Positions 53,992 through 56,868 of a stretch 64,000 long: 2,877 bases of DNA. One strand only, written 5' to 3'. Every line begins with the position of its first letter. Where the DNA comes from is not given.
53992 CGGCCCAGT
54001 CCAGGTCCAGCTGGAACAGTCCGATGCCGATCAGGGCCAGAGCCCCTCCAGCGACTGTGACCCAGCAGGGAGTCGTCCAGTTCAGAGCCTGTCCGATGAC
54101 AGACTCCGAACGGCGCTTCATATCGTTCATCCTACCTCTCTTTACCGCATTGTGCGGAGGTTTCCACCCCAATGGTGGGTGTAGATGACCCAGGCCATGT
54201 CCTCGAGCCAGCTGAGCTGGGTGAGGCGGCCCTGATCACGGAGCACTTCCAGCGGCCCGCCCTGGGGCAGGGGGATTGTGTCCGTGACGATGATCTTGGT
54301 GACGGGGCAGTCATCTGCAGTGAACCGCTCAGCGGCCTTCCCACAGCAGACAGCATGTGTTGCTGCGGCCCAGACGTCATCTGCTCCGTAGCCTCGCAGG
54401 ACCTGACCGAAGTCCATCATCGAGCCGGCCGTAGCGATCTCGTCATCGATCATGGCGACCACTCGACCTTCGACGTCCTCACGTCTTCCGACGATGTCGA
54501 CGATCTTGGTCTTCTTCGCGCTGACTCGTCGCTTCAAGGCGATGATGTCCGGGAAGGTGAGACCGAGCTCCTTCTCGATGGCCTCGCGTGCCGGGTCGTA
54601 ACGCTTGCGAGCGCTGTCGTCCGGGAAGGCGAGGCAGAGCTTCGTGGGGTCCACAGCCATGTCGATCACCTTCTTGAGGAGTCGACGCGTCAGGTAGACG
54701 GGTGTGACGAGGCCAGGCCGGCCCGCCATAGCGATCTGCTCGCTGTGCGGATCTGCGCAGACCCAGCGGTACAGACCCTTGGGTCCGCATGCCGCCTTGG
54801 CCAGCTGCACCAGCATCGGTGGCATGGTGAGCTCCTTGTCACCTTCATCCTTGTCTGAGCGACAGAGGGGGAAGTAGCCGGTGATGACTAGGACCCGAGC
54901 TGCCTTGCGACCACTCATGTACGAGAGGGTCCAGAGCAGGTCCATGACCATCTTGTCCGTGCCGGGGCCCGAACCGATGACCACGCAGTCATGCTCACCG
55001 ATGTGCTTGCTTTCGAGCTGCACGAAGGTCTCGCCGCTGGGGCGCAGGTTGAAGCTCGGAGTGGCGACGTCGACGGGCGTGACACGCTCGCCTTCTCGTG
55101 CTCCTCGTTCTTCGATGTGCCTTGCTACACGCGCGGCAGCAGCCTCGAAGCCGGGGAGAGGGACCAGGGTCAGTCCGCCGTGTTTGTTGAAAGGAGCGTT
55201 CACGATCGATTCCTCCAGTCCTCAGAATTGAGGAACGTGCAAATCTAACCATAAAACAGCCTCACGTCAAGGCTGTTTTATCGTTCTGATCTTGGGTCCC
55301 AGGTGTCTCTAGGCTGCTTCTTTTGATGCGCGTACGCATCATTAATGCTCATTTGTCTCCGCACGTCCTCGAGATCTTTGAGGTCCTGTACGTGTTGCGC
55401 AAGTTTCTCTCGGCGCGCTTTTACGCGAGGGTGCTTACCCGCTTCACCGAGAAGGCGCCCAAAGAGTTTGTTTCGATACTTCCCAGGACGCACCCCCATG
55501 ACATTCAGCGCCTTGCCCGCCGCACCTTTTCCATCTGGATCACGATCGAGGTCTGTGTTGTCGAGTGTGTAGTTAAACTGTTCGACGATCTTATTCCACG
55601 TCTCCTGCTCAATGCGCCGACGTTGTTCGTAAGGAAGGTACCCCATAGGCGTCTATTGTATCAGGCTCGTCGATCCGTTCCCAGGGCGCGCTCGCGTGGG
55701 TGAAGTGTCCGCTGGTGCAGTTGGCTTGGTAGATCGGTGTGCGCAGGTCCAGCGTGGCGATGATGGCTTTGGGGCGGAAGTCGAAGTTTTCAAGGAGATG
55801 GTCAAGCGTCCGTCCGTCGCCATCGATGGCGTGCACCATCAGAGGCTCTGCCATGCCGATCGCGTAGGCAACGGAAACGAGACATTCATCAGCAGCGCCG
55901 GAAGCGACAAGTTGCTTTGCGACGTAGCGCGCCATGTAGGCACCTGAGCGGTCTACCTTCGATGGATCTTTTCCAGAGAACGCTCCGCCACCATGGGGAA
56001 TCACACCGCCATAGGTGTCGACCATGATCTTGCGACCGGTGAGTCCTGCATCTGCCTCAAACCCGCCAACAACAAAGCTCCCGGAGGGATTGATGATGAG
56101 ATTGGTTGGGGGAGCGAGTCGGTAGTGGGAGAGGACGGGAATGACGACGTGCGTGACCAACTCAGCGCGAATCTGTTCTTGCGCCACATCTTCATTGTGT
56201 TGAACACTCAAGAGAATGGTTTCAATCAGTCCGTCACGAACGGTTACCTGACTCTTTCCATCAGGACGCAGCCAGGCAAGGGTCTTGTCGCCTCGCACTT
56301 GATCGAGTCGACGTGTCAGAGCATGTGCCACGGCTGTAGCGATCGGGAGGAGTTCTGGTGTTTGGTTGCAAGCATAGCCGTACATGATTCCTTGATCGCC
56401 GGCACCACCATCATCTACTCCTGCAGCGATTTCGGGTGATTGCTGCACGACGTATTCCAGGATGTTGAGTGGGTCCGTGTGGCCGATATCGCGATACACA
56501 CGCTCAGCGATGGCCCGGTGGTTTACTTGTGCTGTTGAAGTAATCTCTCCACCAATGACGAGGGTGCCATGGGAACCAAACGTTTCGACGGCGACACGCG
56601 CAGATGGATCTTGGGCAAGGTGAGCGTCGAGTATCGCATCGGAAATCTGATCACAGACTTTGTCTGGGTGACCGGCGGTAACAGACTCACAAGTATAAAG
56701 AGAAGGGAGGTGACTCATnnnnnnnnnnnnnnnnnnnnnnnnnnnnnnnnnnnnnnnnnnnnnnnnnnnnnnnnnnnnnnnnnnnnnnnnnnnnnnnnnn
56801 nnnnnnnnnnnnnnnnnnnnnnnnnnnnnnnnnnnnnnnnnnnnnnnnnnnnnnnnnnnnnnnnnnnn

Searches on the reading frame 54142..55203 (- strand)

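Call 9: search_protein_families(library=ncbifam, proteins=[window:54142-55203:-])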
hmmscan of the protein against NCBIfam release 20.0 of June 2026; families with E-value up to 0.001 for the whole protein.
window:54142-55203:- (353 aa): 11 families
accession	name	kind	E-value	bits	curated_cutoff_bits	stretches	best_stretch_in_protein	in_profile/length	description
TIGR01251.1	ribP_PPkin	subfamily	6.5e-30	104.1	113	1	50-312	28-274/309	ribose-phosphate diphosphokinase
NF002844.0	PRK03092.1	equivalog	5e-22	78.5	438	1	56-318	45-293/326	ribose-phosphate diphosphokinase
NF002320.0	PRK01259.1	subfamily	7.1e-22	78.2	297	1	57-314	41-280/316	ribose-phosphate diphosphokinase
NF002095.0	PRK00934.1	equivalog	9.4e-20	70.9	296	1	46-311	24-268/287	ribose-phosphate diphosphokinase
NF002758.0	PRK02812.1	equivalog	1e-17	64.3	518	1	56-318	55-300/330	ribose-phosphate pyrophosphokinase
NF002618.0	PRK02269.1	equivalog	4e-16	59.5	460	1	56-315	39-284/321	ribose-phosphate diphosphokinase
NF005299.0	PRK06827.1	subfamily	8.1e-16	57.7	327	1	82-295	105-313/383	phosphoribosylpyrophosphate synthetase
NF003428.0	PRK04923.1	equivalog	9.3e-16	57.9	536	1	57-314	41-283/319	ribose-phosphate diphosphokinase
NF005537.0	PRK07199.1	subfamily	5.3e-11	42.1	322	1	50-311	30-274/301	ribose-phosphate diphosphokinase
NF001815.0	PRK00553.1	equivalog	8.3e-10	38.3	484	1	56-311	43-285/332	ribose-phosphate pyrophosphokinase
NF002686.0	PRK02458.1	equivalog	6.3e-09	35.7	506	1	56-311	43-281/323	ribose-phosphate diphosphokinase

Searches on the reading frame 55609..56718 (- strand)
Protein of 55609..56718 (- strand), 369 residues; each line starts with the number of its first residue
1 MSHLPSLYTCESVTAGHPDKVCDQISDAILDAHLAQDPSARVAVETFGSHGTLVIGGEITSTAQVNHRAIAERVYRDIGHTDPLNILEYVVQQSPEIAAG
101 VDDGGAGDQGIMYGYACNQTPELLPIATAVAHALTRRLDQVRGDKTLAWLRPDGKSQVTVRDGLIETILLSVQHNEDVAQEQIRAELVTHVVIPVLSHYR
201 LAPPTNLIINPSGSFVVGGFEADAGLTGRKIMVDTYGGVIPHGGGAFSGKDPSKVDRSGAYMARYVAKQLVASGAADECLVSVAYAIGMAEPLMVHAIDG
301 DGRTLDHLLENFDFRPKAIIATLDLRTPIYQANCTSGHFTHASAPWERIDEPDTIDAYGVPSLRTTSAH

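Call 8: find_related_loci(query=window:55609-56718:-, collection=genome_contigs, flank=3000)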
Query window:55609-56718:- (369 aa) in genome_contigs; peptide patterns used: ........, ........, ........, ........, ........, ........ (x = any residue, [..] = any of these).
600 stretches matched a pattern (row limit reached: there are more); 598 encode a relative of the query (tblastn E <= 1e-3); the best 80 are kept; 80 distinct loci.
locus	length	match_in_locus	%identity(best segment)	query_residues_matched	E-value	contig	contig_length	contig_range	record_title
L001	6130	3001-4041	61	1-349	3e-145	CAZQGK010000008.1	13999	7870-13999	MAG TPA_asm: uncultured Candidatus Saccharibacteria bacterium isolate ERP113451_co1_332 genome assembly, contig: NODE_51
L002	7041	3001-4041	61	1-349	9e-139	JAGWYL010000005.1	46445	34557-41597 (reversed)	MAG: Patescibacteria group bacterium isolate REEB49 contig-150_798, whole genome shotgun sequence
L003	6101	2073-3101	58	5-349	8e-139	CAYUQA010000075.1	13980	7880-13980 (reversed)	MAG TPA_asm: uncultured Candidatus Saccharibacteria bacterium isolate binchicken_co203_53 genome assembly, contig: k141_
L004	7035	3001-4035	60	7-349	2e-138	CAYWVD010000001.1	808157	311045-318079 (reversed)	MAG TPA_asm: uncultured Candidatus Saccharibacteria bacterium isolate SRP278314_co2_217 genome assembly, contig: NODE_1_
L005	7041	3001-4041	59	1-349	2e-138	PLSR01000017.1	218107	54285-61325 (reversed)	MAG: Candidatus Kaiserbacteria bacterium isolate bog_1339 73.20120700_S1D.328_contig_48407, whole genome shotgun sequenc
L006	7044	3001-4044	58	1-349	3e-138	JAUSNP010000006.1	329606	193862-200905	MAG: Candidatus Moraniibacteriota bacterium isolate E19_metabat.bin.91 E19_k141_503813, whole genome shotgun sequence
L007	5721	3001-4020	58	8-349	3e-136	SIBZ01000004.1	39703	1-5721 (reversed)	MAG: Candidatus Taylorbacteria bacterium isolate Baikal-deep-G190 BACOMB-C4273, whole genome shotgun sequence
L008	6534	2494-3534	57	1-349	6e-136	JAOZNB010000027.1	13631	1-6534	MAG: Candidatus Moraniibacteriota bacterium isolate GMC4_bin_51 GMC4_5689_length_13631_cov_8.198217, whole genome shotgu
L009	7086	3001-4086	58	1-362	4e-135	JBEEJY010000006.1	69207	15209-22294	MAG: Candidatus Parcubacteria bacterium isolate cobbmillcreek_2019_sw_WHONDRS-S19S_0090_B_bin.4 scaffold_638033, whole g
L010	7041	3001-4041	58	1-349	4e-135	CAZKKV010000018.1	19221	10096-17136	MAG TPA_asm: uncultured Gammaproteobacteria bacterium isolate SRP178699_co2_502 genome assembly, contig: NODE_2040_lengt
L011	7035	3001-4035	58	3-349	1e-134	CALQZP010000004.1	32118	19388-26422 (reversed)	MAG: Candidatus Nomurabacteria bacterium isolate MaH-04nov19-71 genome assembly, contig: MaH-04nov19-C3234, whole genome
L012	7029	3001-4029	57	6-350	6e-134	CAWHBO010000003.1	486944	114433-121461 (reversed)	MAG: Candidatus Parcubacteria bacterium isolate MFD00905.bin.2.44 genome assembly, contig: contig_32216, whole genome sh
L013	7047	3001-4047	58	7-356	7e-132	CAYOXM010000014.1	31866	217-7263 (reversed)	MAG TPA_asm: uncultured Gammaproteobacteria bacterium isolate SRP237561_co1_396 genome assembly, contig: NODE_2048_lengt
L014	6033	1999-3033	55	3-349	7e-132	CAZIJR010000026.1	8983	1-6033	MAG TPA_asm: uncultured Candidatus Saccharibacteria bacterium isolate SRP178699_co1_410 genome assembly, contig: NODE_10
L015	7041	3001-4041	57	1-349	1e-131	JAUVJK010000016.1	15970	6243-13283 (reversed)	MAG: Candidatus Moraniibacteriota bacterium isolate CSMAG_452 CSMAG_452_k127_799258_length_15970_cov_21.0000, whole geno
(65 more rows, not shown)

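Call 9: search_protein_families(library=ncbifam, proteins=[window:55609-56718:-])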
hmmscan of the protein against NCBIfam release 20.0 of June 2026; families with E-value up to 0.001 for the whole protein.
window:55609-56718:- (369 aa): 1 family
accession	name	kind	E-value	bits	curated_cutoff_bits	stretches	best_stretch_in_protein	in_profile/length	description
TIGR01034.1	metK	equivalog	3.9e-128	427.6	309.4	1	7-355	1-373/377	methionine adenosyltransferase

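Call 15: find_related_loci(query=window:55609-56718:-, collection=metagenome_contigs, flank=2500)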
Query window:55609-56718:- (369 aa) in metagenome_contigs; peptide patterns used: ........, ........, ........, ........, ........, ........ (x = any residue, [..] = any of these).
600 stretches matched a pattern (row limit reached: there are more); 596 encode a relative of the query (tblastn E <= 1e-3); the best 80 are kept; 80 distinct loci.
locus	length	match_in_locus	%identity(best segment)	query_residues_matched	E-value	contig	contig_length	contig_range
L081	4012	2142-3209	61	1-357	9e-150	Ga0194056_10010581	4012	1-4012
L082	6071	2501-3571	59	1-358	2e-140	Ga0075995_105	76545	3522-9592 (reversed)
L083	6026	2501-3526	62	7-349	1e-139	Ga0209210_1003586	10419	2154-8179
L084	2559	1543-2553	61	1-339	7e-147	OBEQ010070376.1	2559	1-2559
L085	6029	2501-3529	60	6-349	6e-139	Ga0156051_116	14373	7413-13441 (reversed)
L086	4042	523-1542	57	8-349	5e-140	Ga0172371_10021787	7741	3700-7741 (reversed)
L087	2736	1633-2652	58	8-349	2e-145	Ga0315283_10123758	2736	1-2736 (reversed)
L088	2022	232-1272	57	1-349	4e-148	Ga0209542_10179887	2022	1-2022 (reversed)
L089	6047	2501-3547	57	1-349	6e-137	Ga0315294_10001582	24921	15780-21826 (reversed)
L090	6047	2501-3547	60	1-351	6e-137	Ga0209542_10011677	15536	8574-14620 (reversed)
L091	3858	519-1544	57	8-351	2e-139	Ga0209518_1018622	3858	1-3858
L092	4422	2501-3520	59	8-349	1e-137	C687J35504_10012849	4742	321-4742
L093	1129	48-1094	56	1-351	5e-149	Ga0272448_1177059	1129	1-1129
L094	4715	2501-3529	58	5-349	6e-135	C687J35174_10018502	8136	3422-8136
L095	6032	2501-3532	56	1-347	2e-134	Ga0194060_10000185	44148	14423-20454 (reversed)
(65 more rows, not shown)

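Call 37: find_encoding_contigs(protein=window:55609-56718:-, flank=1500, max_places=4)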
Protein window:55609-56718:- (369 aa): 1 contig read that carries it; 1 place shown.
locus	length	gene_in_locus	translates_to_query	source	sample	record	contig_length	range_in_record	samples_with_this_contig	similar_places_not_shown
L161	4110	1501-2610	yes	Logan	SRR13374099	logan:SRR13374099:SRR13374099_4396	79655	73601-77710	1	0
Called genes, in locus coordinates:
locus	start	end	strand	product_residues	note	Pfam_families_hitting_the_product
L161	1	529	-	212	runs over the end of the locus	PF20334:DUF6629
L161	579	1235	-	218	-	-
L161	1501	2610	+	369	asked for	PF00438:S-AdoMet_synt_N, PF02772:S-AdoMet_synt_M, PF02773:S-AdoMet_synt_C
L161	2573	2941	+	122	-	-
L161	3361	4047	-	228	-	-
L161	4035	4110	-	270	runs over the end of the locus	-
